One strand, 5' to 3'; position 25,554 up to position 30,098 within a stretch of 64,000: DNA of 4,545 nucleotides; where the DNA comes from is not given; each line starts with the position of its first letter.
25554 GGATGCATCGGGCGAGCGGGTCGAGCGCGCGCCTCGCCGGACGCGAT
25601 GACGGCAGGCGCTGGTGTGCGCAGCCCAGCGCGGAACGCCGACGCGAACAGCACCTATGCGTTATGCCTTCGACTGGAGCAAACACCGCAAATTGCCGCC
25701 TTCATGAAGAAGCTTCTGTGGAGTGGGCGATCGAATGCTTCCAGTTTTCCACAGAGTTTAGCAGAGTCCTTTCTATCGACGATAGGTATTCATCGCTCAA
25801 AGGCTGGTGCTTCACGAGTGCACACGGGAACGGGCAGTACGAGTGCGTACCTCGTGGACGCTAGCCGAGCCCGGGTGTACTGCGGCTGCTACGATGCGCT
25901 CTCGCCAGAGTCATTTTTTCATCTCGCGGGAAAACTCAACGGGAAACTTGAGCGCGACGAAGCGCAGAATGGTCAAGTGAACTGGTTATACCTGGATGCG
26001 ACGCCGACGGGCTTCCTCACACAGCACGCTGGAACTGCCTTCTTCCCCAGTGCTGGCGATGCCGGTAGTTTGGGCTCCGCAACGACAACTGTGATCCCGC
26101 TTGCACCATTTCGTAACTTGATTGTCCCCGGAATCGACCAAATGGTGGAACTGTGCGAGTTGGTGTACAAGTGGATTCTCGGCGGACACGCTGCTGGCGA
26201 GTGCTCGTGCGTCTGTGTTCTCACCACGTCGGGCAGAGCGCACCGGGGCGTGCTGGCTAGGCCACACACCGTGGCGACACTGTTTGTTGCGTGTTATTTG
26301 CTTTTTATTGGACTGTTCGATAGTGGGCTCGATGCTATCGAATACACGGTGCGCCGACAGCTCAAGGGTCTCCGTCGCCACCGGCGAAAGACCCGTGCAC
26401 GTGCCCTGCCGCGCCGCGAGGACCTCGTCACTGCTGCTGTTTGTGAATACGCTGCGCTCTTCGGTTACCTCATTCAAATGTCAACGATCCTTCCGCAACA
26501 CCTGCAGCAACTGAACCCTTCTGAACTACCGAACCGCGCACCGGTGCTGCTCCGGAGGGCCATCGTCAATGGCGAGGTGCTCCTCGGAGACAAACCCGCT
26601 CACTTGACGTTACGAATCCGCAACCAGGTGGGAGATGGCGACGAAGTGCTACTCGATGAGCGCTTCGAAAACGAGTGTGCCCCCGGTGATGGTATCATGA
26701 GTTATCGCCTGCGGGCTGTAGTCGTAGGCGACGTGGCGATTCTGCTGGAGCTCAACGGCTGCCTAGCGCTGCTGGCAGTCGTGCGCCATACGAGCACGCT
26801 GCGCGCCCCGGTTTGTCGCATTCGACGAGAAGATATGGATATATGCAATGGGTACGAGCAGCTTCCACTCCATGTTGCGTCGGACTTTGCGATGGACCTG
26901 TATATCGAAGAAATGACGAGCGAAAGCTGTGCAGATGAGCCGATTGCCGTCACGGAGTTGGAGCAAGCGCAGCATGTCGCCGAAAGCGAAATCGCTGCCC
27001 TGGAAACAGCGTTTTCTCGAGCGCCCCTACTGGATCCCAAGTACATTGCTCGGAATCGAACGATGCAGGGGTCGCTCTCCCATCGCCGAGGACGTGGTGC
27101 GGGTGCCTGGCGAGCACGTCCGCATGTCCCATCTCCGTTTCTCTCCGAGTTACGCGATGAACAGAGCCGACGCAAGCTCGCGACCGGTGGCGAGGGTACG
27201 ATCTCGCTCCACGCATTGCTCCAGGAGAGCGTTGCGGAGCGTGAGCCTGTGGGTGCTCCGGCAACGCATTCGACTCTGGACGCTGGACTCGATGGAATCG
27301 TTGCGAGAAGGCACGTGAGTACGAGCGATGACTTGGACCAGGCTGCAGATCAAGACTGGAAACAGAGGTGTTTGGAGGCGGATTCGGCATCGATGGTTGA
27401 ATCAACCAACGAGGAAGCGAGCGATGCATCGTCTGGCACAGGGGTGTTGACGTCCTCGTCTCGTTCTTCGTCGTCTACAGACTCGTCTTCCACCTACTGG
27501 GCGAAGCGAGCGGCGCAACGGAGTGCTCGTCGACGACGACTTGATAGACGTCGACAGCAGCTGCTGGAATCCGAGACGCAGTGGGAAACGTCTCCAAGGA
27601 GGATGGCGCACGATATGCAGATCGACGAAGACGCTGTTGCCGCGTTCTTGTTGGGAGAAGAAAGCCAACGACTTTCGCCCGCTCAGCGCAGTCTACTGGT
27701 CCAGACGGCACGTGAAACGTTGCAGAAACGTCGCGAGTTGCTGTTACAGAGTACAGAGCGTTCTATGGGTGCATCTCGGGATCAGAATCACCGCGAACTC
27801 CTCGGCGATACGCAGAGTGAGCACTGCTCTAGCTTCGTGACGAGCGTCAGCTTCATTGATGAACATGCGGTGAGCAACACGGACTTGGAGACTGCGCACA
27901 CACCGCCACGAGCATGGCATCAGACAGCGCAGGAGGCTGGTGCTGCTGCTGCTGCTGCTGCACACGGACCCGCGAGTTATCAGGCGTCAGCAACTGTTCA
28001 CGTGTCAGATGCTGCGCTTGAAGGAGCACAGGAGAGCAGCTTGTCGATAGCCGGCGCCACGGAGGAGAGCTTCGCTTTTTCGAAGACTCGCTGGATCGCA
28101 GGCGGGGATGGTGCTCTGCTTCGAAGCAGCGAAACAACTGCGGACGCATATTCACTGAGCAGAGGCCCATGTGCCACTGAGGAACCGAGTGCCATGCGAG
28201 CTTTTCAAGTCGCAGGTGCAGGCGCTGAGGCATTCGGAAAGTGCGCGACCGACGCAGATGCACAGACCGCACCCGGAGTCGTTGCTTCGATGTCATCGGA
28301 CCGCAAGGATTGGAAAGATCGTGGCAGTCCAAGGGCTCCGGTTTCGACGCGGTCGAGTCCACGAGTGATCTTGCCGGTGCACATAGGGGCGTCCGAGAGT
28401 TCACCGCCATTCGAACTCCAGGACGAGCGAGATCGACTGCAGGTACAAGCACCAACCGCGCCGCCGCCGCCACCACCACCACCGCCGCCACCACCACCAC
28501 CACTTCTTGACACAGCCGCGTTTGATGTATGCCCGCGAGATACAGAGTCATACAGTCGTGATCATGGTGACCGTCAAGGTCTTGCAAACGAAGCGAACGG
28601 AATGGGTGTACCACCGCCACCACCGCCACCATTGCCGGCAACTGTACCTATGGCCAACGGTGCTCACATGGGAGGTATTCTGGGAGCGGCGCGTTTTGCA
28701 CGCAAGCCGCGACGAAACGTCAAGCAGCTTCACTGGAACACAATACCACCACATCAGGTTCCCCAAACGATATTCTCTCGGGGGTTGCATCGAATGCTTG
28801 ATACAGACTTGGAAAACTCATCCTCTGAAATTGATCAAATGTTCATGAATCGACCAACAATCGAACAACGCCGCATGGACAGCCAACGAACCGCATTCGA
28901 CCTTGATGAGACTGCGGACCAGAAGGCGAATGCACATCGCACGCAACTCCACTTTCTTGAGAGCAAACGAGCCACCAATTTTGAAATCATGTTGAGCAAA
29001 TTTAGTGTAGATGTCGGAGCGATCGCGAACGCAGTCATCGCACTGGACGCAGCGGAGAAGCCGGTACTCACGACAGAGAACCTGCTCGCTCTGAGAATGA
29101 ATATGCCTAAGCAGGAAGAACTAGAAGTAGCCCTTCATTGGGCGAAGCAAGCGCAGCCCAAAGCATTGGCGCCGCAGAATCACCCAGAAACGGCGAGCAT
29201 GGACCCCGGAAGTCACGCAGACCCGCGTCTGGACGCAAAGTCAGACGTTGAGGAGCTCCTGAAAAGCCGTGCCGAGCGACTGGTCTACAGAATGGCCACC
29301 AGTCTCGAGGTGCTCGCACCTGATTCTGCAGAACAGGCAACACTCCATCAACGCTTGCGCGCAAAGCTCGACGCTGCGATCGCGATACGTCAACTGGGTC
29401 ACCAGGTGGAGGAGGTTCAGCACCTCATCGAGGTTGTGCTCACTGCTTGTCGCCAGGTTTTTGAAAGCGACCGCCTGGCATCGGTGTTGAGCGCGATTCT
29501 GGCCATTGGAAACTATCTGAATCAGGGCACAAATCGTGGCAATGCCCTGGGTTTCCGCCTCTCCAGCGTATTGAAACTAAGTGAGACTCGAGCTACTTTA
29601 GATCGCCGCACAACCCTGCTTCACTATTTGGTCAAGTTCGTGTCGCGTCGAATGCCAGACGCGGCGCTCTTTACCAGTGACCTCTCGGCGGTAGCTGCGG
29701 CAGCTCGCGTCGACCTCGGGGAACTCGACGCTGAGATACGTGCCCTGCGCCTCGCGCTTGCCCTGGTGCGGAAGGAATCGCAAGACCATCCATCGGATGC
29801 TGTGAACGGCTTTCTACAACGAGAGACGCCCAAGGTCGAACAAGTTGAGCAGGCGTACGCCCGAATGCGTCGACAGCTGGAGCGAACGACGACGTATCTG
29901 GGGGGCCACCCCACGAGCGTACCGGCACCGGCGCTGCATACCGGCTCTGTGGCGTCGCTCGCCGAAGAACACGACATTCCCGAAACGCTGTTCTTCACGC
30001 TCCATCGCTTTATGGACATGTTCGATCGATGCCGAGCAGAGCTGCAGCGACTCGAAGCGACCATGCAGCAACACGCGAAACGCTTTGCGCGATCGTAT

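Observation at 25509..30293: Formin with N-terminal PTEN-like domain (plant class-II-like architecture) carrying a degenerate P-loop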

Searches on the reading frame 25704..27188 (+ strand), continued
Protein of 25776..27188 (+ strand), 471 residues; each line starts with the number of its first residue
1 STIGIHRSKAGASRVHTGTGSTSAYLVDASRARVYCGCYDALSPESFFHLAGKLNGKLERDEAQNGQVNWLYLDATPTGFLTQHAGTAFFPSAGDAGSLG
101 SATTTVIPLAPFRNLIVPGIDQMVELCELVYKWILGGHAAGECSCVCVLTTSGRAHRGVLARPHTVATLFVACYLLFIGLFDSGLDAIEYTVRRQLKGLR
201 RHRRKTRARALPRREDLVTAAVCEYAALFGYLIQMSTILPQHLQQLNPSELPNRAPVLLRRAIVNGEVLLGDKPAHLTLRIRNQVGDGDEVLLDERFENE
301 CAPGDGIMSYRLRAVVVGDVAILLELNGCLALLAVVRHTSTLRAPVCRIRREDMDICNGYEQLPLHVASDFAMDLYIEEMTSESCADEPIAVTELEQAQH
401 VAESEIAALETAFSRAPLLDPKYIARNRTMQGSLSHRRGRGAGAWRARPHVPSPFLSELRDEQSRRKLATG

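Call 55: list_cluster_members(proteins=[P0045, P0046, P0047, P0048, P0049, P0001, P0038])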
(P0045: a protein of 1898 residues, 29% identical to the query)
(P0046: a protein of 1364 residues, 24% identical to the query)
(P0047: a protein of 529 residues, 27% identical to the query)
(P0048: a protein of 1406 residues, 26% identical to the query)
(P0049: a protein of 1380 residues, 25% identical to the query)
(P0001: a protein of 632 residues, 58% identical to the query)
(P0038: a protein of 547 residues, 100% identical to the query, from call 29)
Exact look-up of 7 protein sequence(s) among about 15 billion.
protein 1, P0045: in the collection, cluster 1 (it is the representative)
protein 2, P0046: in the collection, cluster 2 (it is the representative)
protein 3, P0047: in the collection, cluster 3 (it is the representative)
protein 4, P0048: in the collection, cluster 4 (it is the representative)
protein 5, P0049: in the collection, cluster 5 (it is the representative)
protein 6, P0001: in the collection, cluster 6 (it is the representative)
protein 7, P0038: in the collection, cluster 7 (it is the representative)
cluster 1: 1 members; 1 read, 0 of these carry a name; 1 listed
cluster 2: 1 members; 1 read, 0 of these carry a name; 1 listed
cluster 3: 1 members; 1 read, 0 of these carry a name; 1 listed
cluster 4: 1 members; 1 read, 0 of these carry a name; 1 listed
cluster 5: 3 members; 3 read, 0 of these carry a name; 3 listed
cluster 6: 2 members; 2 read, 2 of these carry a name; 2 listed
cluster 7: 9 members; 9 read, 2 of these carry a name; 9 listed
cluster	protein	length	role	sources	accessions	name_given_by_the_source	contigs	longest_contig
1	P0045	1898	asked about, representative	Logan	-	-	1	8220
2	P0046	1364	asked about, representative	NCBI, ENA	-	-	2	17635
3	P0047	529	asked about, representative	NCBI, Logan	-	-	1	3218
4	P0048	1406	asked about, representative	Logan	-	-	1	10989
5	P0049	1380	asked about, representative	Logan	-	-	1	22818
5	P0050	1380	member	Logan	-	-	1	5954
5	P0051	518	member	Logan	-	-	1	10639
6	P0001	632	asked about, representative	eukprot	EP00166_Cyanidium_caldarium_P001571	ctg_1797.g536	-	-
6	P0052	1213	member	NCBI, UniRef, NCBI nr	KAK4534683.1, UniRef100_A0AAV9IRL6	hypothetical protein CDCA_CDCA02G0708 [Cyanidium caldarium] | FH2 domain-containing protein n=1 Tax=Cyanidium caldarium TaxID=2771 ...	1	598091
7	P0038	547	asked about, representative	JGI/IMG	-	-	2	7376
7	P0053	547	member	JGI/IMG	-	hypothetical protein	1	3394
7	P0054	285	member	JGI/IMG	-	hypothetical protein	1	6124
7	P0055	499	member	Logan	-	-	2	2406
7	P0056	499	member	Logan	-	-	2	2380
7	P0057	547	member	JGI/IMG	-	-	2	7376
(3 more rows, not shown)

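Call 63: find_encoding_contigs(protein=P0046, flank=1000, max_places=2)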
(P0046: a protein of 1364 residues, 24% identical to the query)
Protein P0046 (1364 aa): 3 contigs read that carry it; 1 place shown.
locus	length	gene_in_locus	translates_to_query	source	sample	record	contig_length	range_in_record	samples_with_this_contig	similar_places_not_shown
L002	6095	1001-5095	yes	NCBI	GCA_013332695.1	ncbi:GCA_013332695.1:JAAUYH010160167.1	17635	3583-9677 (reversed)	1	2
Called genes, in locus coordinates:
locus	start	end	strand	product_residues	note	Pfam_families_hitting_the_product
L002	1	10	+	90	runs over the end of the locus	-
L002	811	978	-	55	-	-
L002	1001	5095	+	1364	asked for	PF02181:FH2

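Call 70: search_protein_families(library=pfam, proteins=[P0052, window:25704-27098:+], max_evalue=1)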
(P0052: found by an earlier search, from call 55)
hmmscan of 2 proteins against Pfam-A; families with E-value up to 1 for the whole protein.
P0052 (1213 aa): 1 family
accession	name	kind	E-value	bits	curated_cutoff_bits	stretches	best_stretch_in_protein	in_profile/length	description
PF02181.28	FH2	-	2.9e-65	221.3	34.8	1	740-1153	5-371/372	Formin Homology 2 Domain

window:25704-27098:+ (465 aa): 0 families

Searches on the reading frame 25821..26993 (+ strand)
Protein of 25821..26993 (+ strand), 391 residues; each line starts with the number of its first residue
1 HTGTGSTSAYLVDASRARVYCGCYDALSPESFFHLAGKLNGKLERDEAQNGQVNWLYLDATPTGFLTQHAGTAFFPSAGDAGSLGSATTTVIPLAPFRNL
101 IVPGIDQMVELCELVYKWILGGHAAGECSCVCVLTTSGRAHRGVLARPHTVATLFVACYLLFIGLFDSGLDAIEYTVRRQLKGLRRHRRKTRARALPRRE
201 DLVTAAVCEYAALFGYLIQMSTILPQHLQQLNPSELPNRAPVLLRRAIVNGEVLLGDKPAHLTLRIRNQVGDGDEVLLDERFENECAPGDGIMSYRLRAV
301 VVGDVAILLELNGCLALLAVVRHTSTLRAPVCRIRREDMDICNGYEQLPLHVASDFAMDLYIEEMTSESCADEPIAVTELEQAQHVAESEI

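Call 68: predict_structure(alignment_id=A5)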
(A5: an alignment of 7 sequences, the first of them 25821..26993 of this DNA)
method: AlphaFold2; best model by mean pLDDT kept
length: 391 residues; sequences in the alignment: 7
mean_pLDDT: 68.1   pTM: 0.73
mean pLDDT of the five models: 68.1, 65.8, 65.7, 63.9, 52.2
residues with pLDDT >= 90: 13; 70-90: 186; 50-70: 114; < 50: 78
segments of 3 or more residues with pLDDT < 50: 1-9, 11-16, 64-86, 139-146, 187-197, 272-275, 278-289
pLDDT, mean of each block of 10 residues (from residue 1): 38 54 61 61 56 73 42 39 47 53 72 86 78 65 54 86 87 84 57 47 76 84 72 69 87 84 78 49 44 79 82 79 84 87 66 89 78 64 62 52
secondary structure, 60 per line:
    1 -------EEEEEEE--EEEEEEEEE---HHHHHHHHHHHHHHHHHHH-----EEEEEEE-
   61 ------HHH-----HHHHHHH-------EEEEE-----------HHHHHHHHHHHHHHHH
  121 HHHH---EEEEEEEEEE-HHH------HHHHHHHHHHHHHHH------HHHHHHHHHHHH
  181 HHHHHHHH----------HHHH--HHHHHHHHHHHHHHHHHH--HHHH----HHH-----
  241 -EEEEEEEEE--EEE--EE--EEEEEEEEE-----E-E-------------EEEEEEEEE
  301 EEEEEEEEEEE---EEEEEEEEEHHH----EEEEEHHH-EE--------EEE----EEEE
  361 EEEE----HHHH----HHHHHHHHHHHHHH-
elements in order: E8-14 E17-25 H29-47 E53-59 H75-81 E89-93 H105-124 E128-137 H148-162 H169-188 H199-202 H205-222 H225-228 E242-250 E253-255 E262-270 E292-311 E315-323 E331-335 E350-352 E357-364 H369-372 H377-390

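Call 71: fold_search(model_id=the predicted structure, library=pdb)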
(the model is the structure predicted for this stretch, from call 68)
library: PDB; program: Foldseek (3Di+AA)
matches with E <= 10: 441; with E <= 0.001: 29
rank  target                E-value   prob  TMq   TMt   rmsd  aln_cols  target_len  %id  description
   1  3n0a                  5.2e-15  1.00  0.50  0.58   7.3       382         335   14  Crystal structure of auxilin (40-400) (released 2010-09-22)
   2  3v0e                  6.5e-15  1.00  0.50  0.59   7.3       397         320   12  Crystal structure of Ciona intestinalis voltage sensor-containing phosphatase (Ci-VSP), residues 256-576(C363S) (released 2012-05-09)
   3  5bug_A                1.9e-13  1.00  0.51  0.61   6.3       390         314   11  Crystal structure of human phosphatase PTEN oxidized by H2O2 (released 2015-10-07)
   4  3awf_A                2.3e-13  1.00  0.52  0.64   6.1       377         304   13  Crystal structure of Pten-like domain of Ci-VSP (236-576) (released 2011-05-04)
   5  3v0d_A                2.5e-13  1.00  0.51  0.60   6.5       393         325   12  Crystal structure of Ciona intestinalis voltage sensor-containing phosphatase (Ci-VSP), residues 241-576(C363S) (released 2012-05-09)
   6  3v0g_A                3.1e-13  1.00  0.54  0.63   6.4       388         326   12  Crystal structure of Ciona intestinalis voltage sensor-containing phosphatase (Ci-VSP), residues 241-576(C363S), form  (released 2012-05-09)
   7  3v0d_B                3.3e-13  1.00  0.54  0.64   6.2       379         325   13  Crystal structure of Ciona intestinalis voltage sensor-containing phosphatase (Ci-VSP), residues 241-576(C363S) (released 2012-05-09)
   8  7jul                  3.5e-13  1.00  0.51  0.61   6.2       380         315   10  Crystal structure of non phosphorylated PTEN (n-crPTEN-13sp-T1, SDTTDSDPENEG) (released 2021-08-11)
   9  3awg_B                3.7e-13  1.00  0.51  0.64   7.2       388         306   12  Crystal structure of Pten-like domain of Ci-VSP G356A mutant (248-576) (released 2011-05-04)
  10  3awf_C                3.9e-13  1.00  0.50  0.61   7.3       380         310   13  Crystal structure of Pten-like domain of Ci-VSP (236-576) (released 2011-05-04)
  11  3awe_A                4.7e-13  1.00  0.51  0.63   7.1       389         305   12  Crystal structure of Pten-like domain of Ci-VSP (248-576) (released 2011-05-04)
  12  3awe_B                6.3e-13  1.00  0.52  0.64   6.5       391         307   13  Crystal structure of Pten-like domain of Ci-VSP (248-576) (released 2011-05-04)
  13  3awf_B                8.4e-13  1.00  0.53  0.64   6.4       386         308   12  Crystal structure of Pten-like domain of Ci-VSP (236-576) (released 2011-05-04)
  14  3awe_C                8.4e-13  1.00  0.51  0.62   7.4       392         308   13  Crystal structure of Pten-like domain of Ci-VSP (248-576) (released 2011-05-04)
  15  3v0j_B                8.9e-13  1.00  0.54  0.64   5.7       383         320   13  Crystal structure of Ciona intestinalis voltage sensor-containing phosphatase (Ci-VSP), residues 241-576(C363S), Delet (released 2012-05-09)
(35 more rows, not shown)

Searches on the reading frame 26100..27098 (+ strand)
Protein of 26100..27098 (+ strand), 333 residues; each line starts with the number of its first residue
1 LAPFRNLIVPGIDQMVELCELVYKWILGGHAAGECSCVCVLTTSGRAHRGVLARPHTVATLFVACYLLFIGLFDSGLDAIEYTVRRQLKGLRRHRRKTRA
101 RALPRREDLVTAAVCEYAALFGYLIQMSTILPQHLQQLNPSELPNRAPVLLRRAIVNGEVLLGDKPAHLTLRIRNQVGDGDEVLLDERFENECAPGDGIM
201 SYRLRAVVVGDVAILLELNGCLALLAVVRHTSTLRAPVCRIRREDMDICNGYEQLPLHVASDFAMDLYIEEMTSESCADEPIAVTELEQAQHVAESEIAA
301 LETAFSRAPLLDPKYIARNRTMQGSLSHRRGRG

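Call 21: search_solved_structures(query=A2, max_evalue=10, show_alignments=3)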
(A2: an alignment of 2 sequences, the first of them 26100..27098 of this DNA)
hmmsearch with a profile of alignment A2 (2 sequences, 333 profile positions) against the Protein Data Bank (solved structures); distinct sequences matched with E-value up to 10: 0.

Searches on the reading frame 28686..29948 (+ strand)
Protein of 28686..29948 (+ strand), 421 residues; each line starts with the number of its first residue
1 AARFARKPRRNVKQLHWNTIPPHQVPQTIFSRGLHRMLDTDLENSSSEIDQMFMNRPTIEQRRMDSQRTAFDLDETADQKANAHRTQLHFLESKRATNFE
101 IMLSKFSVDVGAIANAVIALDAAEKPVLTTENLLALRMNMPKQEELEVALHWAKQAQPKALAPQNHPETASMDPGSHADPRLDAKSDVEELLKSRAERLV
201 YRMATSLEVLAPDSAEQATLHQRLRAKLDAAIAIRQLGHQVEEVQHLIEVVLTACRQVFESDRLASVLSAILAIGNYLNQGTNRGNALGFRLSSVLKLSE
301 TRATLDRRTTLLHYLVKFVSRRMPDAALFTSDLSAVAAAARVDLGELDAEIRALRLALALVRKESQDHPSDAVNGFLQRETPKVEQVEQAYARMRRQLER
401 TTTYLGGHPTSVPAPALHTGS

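Call 29: find_homologous_proteins(query=window:28686-29948:+, max_evalue=1e-10)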
Query window:28686-29948:+ (421 aa): 7 proteins with E <= 1e-10 among 8000 candidates.
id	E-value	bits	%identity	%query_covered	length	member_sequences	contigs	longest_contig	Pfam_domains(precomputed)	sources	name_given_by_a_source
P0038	2.5e-267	904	100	100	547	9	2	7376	PF02181.29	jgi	-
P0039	5.2e-214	729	93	91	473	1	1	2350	PF02181.29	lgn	-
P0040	3.4e-114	400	65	77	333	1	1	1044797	PF02181.29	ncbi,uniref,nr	ncbi:hypothetical protein F1559_005110 [Cyanidiococcus yangmingshanensis]|uniref:FH2 domain-containi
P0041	6.2e-15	74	23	82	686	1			PF02181.29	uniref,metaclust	uniref:FH2 domain-containing protein n=1 Tax=Arion vulgaris TaxID=1028688 RepID=A0A0B7ACP5_9EUPU|met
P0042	2.7e-12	65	25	80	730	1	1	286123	PF24959.2,PF06367.23,PF06371.20,PF02181.29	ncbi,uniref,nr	ncbi:inverted formin-2 [Plakobranchus ocellatus]|uniref:Inverted formin-2 n=1 Tax=Plakobranchus ocel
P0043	6.9e-12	64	24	99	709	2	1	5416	PF02181.29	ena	-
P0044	2.3e-11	62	22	76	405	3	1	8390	PF02181.29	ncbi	ncbi:437_t:CDS:2, partial [Entrophospora sp. SA101]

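Call 30: find_encoding_contigs(protein=P0040, flank=8000, max_places=2)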
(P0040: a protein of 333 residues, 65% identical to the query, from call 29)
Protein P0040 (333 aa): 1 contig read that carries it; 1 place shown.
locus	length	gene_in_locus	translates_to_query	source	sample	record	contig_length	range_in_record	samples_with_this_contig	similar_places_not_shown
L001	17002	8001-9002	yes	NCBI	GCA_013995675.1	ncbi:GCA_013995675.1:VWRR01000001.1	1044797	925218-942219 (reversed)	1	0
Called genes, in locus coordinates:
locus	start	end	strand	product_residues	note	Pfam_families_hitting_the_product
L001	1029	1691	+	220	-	-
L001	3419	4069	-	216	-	PF17903:KH_KRR1_1st (faint), PF22891:KH_PNO1_2nd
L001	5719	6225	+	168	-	-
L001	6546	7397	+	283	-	-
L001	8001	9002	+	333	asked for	PF02181:FH2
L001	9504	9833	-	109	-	-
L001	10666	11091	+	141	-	PF15490:Ten1_2 (weak)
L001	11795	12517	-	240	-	PF01459:Porin_3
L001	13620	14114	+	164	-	-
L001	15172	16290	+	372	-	PF00297:Ribosomal_L3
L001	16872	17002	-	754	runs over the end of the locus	PF01134:GIDA, PF07992:Pyr_redox_2 (faint), PF12831:FAD_oxidored (weak), PF21680:GIDA_C_1st, PF13932:SAM_GIDA_C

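Call 70: search_protein_families(library=pfam, proteins=[P0052], max_evalue=1)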
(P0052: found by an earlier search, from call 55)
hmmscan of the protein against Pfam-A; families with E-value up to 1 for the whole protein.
P0052 (1213 aa): 1 family
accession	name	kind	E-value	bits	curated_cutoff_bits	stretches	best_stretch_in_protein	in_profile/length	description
PF02181.28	FH2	-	2.9e-65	221.3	34.8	1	740-1153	5-371/372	Formin Homology 2 Domain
